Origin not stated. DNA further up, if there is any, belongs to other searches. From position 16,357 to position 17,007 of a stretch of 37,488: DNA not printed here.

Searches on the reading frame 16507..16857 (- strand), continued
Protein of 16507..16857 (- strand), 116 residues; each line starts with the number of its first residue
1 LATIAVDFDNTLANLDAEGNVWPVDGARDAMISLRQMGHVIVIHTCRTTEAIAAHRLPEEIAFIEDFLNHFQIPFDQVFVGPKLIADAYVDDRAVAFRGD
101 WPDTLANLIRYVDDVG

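Call 34: search_protein_families(library=pfam, proteins=[P0032, P0044, P0100, P0102, P0131, P0123, P0054, P0092, P0140, P0161], max_evalue=0.001)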
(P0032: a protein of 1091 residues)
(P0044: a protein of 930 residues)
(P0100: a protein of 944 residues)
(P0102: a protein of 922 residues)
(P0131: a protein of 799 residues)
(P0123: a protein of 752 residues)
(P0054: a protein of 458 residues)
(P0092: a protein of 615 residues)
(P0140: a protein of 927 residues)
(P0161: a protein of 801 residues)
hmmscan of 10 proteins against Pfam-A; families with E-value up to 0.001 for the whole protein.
P0032 (1091 aa): 9 families
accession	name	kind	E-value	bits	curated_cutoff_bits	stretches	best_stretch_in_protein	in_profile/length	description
PF18823.6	InPase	-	2.2e-30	105.7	26.8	1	577-694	11-133/135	Inorganic Pyrophosphatase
PF24694.1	LNS2_PITM1-3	-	3.9e-09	37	27.7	0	464-534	1-70/124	PITM 1-3, LNS2 domain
PF25109.1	HAD_PNKP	-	6.2e-09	36.6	27.6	0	462-534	2-87/143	Polynucleotide kinase PNKP phosphatase domain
PF13344.12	Hydrolase_6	-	1.5e-08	35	27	1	986-1052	1-59/101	Haloacid dehalogenase-like hydrolase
PF03767.20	Acid_phosphat_B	-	5.1e-08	33.1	27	0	996-1056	109-170/230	HAD superfamily, subfamily IIIB (Acid phosphatase)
PF13419.12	HAD_2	-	5.9e-08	33.5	23.8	0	461-526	60-120/178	Haloacid dehalogenase-like hydrolase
PF08282.18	Hydrolase_3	-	2.3e-07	31.2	20.9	0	464-525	1-55/255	haloacid dehalogenase-like hydrolase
PF00702.32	Hydrolase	-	4.7e-06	27.6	26.4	0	442-528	54-144/191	haloacid dehalogenase-like hydrolase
PF08235.19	LNS2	-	0.00086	19.2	32.3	0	982-1057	46-125/226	LNS2 (Lipin/Ned1/Smp2)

P0044 (930 aa): 0 families

P0100 (944 aa): 2 families
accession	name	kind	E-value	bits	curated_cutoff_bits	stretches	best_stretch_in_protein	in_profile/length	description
PF13508.13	Acetyltransf_7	-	4.4e-06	27.4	27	1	724-794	28-83/84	Acetyltransferase (GNAT) domain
PF00583.31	Acetyltransf_1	-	0.00051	20.8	20.7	0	718-762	55-95/116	Acetyltransferase (GNAT) family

P0102 (922 aa): 9 families
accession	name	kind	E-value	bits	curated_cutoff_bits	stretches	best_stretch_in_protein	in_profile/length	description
PF18823.6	InPase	-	6.1e-28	97.8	26.8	1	80-196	12-134/135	Inorganic Pyrophosphatase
PF00583.31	Acetyltransf_1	-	1.1e-10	42.2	20.7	1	207-272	19-87/116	Acetyltransferase (GNAT) family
PF03358.20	FMN_red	-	2.1e-08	34.3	24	1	351-490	2-98/152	NADPH-dependent FMN reductase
PF13508.13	Acetyltransf_7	-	3.5e-07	31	27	0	230-272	10-56/84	Acetyltransferase (GNAT) domain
PF13673.13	Acetyltransf_10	-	2.3e-06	28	23.6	0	207-272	14-79/128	Acetyltransferase (GNAT) domain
PF00702.32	Hydrolase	-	7.2e-06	27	26.4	1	816-897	82-160/191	haloacid dehalogenase-like hydrolase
PF14542.12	Acetyltransf_CG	-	0.00079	19.9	30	0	231-269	8-49/80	GCN5-related N-acetyl-transferase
PF13880.12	Acetyltransf_13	-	0.00082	19.6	22.8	0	251-271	11-31/69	ESCO1/2 acetyl-transferase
PF13344.12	Hydrolase_6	-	0.00086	19.7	27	0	815-882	2-59/101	Haloacid dehalogenase-like hydrolase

P0131 (799 aa): 5 families
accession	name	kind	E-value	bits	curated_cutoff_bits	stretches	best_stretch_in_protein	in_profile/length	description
PF00583.31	Acetyltransf_1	-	4.3e-06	27.4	20.7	1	91-139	40-87/116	Acetyltransferase (GNAT) family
PF13508.13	Acetyltransf_7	-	0.00015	22.5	27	1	89-140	9-57/84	Acetyltransferase (GNAT) domain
PF11697.13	DUF3293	-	0.00027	21.9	25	1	373-426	18-73/73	Protein of unknown function (DUF3293)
PF00702.32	Hydrolase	-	0.00059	20.7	26.4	0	698-734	97-134/191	haloacid dehalogenase-like hydrolase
PF13344.12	Hydrolase_6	-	0.00065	20.1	27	0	682-753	2-67/101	Haloacid dehalogenase-like hydrolase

P0123 (752 aa): 0 families

P0054 (458 aa): 3 families
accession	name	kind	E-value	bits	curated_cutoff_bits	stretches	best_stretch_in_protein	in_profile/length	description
PF18907.5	DUF5662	-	4.5e-26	91.8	27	1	24-207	1-155/156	Family of unknown function (DUF5662)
PF00702.32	Hydrolase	-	0.00016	22.6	26.4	1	205-309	65-157/191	haloacid dehalogenase-like hydrolase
PF13419.12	HAD_2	-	0.00038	21.1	23.8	1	203-279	35-111/178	Haloacid dehalogenase-like hydrolase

P0092 (615 aa): 1 family
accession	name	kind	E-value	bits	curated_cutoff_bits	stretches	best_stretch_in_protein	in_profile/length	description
PF01028.25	Topoisom_I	-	3.5e-11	43.3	23.7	1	302-481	21-169/228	Eukaryotic DNA topoisomerase I, catalytic core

P0140 (927 aa): 0 families

P0161 (801 aa): 1 family
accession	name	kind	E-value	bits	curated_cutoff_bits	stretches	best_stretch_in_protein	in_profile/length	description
PF18823.6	InPase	-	3e-30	105.3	26.8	1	665-780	11-132/135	Inorganic Pyrophosphatase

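Call 37: find_encoding_contigs(protein=P0004, flank=8000, max_places=2)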
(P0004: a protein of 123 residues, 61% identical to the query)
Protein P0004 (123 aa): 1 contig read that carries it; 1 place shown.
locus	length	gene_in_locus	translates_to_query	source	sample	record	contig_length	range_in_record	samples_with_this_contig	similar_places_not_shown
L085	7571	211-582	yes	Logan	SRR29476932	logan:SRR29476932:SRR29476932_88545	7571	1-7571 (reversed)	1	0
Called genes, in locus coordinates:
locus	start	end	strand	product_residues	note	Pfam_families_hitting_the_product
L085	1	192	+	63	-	?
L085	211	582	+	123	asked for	PF06941:NT5C (weak)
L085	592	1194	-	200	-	PF08241:Methyltransf_11, PF13649:Methyltransf_25 (faint)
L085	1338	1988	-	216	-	-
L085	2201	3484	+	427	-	PF04389:Peptidase_M28, PF01546:Peptidase_M20 (weak)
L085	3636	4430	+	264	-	PF13444:Acetyltransf_5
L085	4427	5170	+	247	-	PF01553:Acyltransferase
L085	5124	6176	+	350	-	PF00246:Peptidase_M14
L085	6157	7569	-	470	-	?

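Call 38: find_encoding_contigs(protein=P0018, flank=10000, max_places=2)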
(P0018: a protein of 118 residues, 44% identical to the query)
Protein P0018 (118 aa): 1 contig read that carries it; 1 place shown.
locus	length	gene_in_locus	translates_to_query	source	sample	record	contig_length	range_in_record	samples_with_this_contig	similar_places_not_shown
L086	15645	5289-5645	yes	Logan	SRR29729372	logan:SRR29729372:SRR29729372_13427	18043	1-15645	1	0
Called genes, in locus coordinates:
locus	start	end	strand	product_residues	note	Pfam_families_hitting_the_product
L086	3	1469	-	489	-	?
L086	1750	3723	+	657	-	PF00672:HAMP (weak), PF07228:SpoIIE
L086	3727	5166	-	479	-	-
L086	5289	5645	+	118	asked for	-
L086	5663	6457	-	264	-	PF02397:Bac_transf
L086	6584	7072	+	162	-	PF10531:SLBB (weak), PF22461:SLBB_2 (weak)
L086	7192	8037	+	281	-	PF03808:Glyco_tran_WecG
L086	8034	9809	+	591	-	PF00005:ABC_tran, PF02463:SMC_N (faint), PF13304:AAA_21 (faint)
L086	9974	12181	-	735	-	PF01656:CbiA (faint), PF13614:AAA_31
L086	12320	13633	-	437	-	-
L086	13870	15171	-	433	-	PF00270:DEAD, PF04851:ResIII, PF00271:Helicase_C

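Call 39: find_encoding_contigs(protein=P0015, flank=9000, max_places=3)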
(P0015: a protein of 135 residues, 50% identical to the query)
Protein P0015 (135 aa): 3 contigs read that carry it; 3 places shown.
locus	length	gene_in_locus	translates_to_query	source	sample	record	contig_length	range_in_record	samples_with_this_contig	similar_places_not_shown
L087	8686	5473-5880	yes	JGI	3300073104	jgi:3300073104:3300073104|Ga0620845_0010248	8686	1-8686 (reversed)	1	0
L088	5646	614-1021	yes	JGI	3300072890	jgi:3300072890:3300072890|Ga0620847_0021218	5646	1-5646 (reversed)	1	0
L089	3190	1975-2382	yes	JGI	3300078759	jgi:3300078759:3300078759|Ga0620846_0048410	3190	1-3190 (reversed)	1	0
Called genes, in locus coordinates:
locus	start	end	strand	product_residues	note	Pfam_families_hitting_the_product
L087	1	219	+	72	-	?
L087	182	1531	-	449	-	PF04932:Wzy_C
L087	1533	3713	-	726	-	PF13614:AAA_31 (faint), PF09140:MipZ (weak)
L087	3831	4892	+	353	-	-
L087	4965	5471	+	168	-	PF10531:SLBB, PF22461:SLBB_2 (weak)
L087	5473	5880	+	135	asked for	-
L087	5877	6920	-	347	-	-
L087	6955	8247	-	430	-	PF05496:RuvB_N, PF01078:Mg_chelatase (faint), PF00004:AAA, PF07728:AAA_5 (weak), PF16193:AAA_assoc_2, PF12002:MgsA_C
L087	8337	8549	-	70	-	-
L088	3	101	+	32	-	?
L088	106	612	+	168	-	PF10531:SLBB, PF22461:SLBB_2 (weak)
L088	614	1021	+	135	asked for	-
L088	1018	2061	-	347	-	-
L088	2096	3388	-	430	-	PF05496:RuvB_N, PF01078:Mg_chelatase (faint), PF00004:AAA, PF07728:AAA_5 (weak), PF16193:AAA_assoc_2, PF12002:MgsA_C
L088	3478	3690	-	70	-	-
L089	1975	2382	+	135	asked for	-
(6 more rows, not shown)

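Call 42: search_protein_families(library=pfam, proteins=[L006:1325-3439:+, L006:3447-3971:+, L006:4463-5572:-, L013:7856-9265:+, L013:9268-9867:+, L013:10364-11422:-, L007:4936-6990:-, L007:10381-11307:+, L014:460-2616:-, L014:3534-4070:+], max_evalue=0.001)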
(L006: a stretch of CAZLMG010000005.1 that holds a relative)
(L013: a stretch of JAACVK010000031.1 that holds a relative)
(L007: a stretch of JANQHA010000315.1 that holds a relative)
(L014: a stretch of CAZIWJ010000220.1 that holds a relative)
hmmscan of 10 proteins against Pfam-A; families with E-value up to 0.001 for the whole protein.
L006:1325-3439:+ (704 aa): 1 family
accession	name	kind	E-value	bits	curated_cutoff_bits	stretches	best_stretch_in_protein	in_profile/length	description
PF04305.20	DUF455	-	8.2e-43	147.2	34.3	1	41-257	35-246/247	Protein of unknown function (DUF455)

L006:3447-3971:+ (174 aa): 1 family
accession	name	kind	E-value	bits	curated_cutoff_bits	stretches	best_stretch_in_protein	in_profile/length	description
PF23892.1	Ig_CycH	-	3.3e-06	27.3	27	1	61-170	4-108/108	Cytochrome c-type biogenesis protein H Ig-like domain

L006:4463-5572:- (369 aa): 3 families
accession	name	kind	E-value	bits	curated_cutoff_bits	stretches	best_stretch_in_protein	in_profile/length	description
PF00107.32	ADH_zinc_N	-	4e-26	91.9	31.8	1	197-328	1-125/129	Zinc-binding dehydrogenase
PF08240.17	ADH_N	-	4.2e-23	82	23.5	1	27-155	2-102/104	Alcohol dehydrogenase GroES-like domain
PF13602.12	ADH_zinc_N_2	-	0.00058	21.2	27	1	250-361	16-127/134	Zinc-binding dehydrogenase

L013:7856-9265:+ (469 aa): 1 family
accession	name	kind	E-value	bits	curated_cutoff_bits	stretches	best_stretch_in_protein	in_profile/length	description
PF01235.23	Na_Ala_symp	-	1.9e-122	409.8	24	1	57-463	7-383/392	Sodium:alanine symporter family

L013:9268-9867:+ (199 aa): 2 families
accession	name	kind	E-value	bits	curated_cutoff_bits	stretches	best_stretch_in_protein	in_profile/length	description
PF13568.12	OMP_b-brl_2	-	9.9e-08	32.7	27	1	23-177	8-173/175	Outer membrane protein beta-barrel domain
PF13505.12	OMP_b-brl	-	7.8e-05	23.3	28.7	1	7-105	2-95/175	Outer membrane protein beta-barrel domain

L013:10364-11422:- (352 aa): 2 families
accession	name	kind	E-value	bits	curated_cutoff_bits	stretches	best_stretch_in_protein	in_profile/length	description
PF05343.19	Peptidase_M42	-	7e-95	317.9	23.2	1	40-336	1-292/292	M42 glutamyl aminopeptidase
PF01546.33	Peptidase_M20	-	7.2e-10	39.6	24.6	1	172-340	31-203/206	Peptidase family M20/M25/M40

L007:4936-6990:- (684 aa): 1 family
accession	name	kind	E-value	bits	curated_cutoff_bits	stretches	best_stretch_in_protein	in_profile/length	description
PF13091.12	PLDc_2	-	1.9e-13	50.8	27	1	427-562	11-118/132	PLD-like domain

L007:10381-11307:+ (308 aa): 2 families
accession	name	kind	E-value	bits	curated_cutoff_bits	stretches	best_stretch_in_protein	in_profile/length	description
PF13469.12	Sulfotransfer_3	-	8.4e-16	59.3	27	1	16-133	1-147/216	Sulfotransferase family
PF00685.33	Sulfotransfer_1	-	5.4e-06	26.4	22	1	16-249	3-182/255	Sulfotransferase domain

L014:460-2616:- (718 aa): 6 families
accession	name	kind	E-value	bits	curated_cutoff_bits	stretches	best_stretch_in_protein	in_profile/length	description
PF08269.17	dCache_2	-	1.3e-50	172.6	26.5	1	38-356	5-297/298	Cache domain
PF17200.10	sCache_2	-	2.8e-31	109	25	2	86-236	6-146/155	Single Cache domain 2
PF17201.10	Cache_3-Cache_2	-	1.6e-12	47.7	27.7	2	238-359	186-292/299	Cache 3/Cache 2 fusion domain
PF13185.12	GAF_2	-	1.7e-11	45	28.6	1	514-648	2-132/136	GAF domain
PF01590.32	GAF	-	1.6e-08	35.6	22.4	1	515-648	1-130/133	GAF domain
PF00672.30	HAMP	-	0.00077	20.2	25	0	407-444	13-50/53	HAMP domain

L014:3534-4070:+ (178 aa): 1 family
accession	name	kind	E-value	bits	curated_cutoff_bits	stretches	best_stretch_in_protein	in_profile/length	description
PF22769.1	DCD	-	4.5e-38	131.2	27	1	7-148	1-152/153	dCTP deaminase-like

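Call 43: search_solved_structures(query=A2, max_evalue=1, show_alignments=4)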
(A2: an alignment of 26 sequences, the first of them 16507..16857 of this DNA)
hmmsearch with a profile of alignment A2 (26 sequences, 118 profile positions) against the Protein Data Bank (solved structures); distinct sequences matched with E-value up to 1: 40.
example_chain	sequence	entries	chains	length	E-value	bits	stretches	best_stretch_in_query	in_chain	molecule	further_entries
1xpj_A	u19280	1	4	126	2e-15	60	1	1-114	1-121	hypothetical protein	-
2obb_A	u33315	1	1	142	2e-10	43.9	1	2-109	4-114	Hypothetical protein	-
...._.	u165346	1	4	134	1.2e-06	31.6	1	3-95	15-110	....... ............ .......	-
1f5s_A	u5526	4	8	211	0.00035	23.7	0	17-52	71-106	PHOSPHOSERINE PHOSPHATASE (PSP) | Phosphoserine Phosphatase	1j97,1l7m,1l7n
1yj5_A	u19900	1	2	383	0.00038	23.6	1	3-79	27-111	5' polynucleotide kinase-3' phosphatase catalytic domain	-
3zvl_A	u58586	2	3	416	0.00046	23.3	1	3-79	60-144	BIFUNCTIONAL POLYNUCLEOTIDE PHOSPHATASE/KINASE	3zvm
3l8e_A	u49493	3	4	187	0.00047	23.3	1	4-80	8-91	D,D-heptose 1,7-bisphosphate phosphatase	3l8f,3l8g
2gmw_A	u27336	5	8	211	0.00062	22.9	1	4-80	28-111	D,D-heptose 1,7-bisphosphate phosphatase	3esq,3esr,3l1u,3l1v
2b30_A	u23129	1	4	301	0.00081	22.6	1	3-62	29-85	Pvivax hypothetical protein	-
1l7o_A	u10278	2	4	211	0.0039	20.3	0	17-52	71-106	PHOSPHOSERINE PHOSPHATASE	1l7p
3zvn_A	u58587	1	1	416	0.0045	20.1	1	3-79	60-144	BIFUNCTIONAL POLYNUCLEOTIDE PHOSPHATASE/KINASE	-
3u7g_A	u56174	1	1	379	0.0066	19.6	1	8-79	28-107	Bifunctional polynucleotide phosphatase/kinase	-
3u7e_B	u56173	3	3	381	0.0066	19.6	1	8-79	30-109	Bifunctional polynucleotide phosphatase/kinase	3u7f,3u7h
1nrw_A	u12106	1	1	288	0.0097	19.1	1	1-48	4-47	hypothetical protein, haloacid dehalogenase-like hydrolase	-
3mpo_A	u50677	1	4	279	0.011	18.9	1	2-47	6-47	Predicted hydrolase of the HAD superfamily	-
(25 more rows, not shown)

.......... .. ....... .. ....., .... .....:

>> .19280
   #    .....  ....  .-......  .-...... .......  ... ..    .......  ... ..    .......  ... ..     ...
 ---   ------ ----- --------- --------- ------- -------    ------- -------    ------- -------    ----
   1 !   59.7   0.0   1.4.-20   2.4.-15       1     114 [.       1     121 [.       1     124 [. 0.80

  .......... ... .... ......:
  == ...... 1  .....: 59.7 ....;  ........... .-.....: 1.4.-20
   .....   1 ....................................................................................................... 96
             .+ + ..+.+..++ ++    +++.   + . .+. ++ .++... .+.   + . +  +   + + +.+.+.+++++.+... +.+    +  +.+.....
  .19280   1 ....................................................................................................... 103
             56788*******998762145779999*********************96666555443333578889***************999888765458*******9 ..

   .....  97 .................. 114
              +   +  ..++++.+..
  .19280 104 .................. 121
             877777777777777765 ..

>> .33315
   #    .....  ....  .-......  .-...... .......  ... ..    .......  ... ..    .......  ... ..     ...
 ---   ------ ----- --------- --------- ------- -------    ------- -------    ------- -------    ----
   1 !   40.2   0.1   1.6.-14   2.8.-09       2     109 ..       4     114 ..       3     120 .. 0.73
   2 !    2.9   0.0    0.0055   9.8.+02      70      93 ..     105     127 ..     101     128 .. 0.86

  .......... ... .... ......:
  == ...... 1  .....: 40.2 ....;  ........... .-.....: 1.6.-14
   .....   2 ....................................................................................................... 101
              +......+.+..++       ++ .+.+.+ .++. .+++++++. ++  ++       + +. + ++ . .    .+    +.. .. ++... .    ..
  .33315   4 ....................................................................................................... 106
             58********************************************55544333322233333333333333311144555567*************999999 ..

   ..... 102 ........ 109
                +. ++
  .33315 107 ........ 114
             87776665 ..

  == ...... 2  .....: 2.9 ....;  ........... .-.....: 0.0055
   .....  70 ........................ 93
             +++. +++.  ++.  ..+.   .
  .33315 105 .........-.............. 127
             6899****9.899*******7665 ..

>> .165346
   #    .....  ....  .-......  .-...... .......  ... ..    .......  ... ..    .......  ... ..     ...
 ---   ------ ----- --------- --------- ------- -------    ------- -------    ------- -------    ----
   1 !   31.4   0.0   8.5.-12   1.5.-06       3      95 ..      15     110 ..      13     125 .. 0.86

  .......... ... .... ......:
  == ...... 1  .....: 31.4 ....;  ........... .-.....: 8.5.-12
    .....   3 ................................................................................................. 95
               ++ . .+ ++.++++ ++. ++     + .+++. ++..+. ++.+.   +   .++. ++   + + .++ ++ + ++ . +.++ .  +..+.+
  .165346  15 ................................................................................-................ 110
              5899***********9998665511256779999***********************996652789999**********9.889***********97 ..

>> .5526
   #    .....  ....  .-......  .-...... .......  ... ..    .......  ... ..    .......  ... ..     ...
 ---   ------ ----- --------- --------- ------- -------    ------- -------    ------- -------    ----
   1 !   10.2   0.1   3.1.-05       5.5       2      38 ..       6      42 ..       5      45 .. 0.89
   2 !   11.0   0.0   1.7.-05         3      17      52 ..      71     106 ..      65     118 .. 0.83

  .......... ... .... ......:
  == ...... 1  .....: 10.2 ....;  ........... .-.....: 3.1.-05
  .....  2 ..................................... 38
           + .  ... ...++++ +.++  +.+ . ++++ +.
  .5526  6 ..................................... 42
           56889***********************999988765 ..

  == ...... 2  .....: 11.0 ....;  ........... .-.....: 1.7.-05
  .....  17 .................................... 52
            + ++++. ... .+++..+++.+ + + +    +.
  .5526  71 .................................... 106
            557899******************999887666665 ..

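Call 57: search_protein_families(library=phrogs, proteins=[window:16507-16857:-, P0015, P0023], max_evalue=0.001)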
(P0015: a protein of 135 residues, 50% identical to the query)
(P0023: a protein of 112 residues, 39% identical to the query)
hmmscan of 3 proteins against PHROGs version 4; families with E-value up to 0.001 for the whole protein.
window:16507-16857:- (116 aa): 1 family
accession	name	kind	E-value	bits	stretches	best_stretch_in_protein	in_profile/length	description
phrog_1238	-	moron, auxiliary metabolic gene and host takeover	1.1e-16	61.8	1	2-111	23-135/155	phosphoheptose isomerase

P0015 (135 aa): 2 families
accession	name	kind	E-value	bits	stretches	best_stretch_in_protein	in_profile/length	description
phrog_1238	-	moron, auxiliary metabolic gene and host takeover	2.9e-23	83.2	1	3-117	22-139/155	phosphoheptose isomerase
phrog_415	-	other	0.00036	21.3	0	25-86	65-117/218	polynucleotide kinase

P0023 (112 aa): 4 families
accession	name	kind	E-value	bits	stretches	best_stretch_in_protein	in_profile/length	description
phrog_1238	-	moron, auxiliary metabolic gene and host takeover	1.3e-21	77.9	1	2-98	23-130/155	phosphoheptose isomerase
phrog_415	-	other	1.7e-06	28.9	1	4-71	24-111/218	polynucleotide kinase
phrog_420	-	unknown function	2.4e-05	25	0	27-86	85-159/267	unknown function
phrog_36893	-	unknown function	0.00092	19.1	1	3-55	325-375/489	-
